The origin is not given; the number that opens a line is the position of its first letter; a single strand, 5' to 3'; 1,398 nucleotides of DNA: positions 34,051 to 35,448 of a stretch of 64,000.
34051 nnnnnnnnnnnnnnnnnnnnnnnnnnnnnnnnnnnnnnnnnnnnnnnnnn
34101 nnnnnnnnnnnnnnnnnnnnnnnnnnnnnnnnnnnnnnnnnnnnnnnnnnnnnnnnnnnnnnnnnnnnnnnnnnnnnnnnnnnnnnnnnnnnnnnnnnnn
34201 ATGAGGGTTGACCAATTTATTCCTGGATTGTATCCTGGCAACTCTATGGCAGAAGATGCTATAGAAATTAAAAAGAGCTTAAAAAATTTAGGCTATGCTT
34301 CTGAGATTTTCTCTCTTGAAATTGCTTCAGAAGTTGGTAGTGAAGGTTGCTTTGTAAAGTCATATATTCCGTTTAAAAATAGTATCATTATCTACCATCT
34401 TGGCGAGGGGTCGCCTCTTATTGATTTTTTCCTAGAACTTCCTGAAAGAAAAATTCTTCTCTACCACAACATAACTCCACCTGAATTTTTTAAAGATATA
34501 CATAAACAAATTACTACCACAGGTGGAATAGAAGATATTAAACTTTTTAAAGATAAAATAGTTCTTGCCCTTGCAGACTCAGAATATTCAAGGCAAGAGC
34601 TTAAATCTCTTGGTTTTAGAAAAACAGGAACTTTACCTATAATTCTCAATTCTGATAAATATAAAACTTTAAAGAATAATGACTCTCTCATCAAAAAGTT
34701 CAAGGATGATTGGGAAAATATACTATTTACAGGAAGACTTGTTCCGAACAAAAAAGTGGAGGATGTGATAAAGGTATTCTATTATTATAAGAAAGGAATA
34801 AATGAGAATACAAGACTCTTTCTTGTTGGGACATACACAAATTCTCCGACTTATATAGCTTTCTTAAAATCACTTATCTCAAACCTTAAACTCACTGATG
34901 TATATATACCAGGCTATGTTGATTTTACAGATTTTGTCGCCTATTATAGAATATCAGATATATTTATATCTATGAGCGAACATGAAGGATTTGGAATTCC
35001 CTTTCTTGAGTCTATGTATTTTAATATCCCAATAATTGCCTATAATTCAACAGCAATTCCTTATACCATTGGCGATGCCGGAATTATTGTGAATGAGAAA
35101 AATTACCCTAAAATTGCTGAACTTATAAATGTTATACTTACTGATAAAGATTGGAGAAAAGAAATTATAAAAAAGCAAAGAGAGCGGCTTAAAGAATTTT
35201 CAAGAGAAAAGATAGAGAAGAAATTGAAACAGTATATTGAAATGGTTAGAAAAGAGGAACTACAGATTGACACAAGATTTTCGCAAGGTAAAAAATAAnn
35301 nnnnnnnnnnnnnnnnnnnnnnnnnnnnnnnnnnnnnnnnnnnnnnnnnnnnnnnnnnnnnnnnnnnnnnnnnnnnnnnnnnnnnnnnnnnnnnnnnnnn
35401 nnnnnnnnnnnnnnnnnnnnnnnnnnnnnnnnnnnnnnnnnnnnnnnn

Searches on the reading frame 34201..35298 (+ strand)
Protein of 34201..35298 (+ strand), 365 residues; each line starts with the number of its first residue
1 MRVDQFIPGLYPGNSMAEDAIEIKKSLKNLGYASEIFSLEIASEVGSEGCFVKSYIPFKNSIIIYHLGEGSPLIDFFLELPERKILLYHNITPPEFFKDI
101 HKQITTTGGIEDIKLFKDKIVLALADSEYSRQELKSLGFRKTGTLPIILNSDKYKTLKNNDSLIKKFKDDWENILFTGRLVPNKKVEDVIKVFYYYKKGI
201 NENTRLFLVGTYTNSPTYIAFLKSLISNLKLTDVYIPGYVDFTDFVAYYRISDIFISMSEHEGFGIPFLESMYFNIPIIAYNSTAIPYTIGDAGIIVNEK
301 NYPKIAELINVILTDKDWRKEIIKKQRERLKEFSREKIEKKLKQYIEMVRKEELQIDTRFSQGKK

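Call 49: search_protein_families(library=pfam, proteins=[window:34201-35298:+], max_evalue=0.00001)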
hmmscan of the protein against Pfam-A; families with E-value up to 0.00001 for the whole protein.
window:34201-35298:+ (365 aa): 2 families
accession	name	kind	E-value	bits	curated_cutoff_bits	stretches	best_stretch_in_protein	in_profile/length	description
PF00534.26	Glycos_transf_1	-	1.6e-28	99.8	26.4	1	166-329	10-172/172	Glycosyl transferases group 1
PF13692.12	Glyco_trans_1_4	-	3e-20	73.4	27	1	173-315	3-142/142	Glycosyl transferases group 1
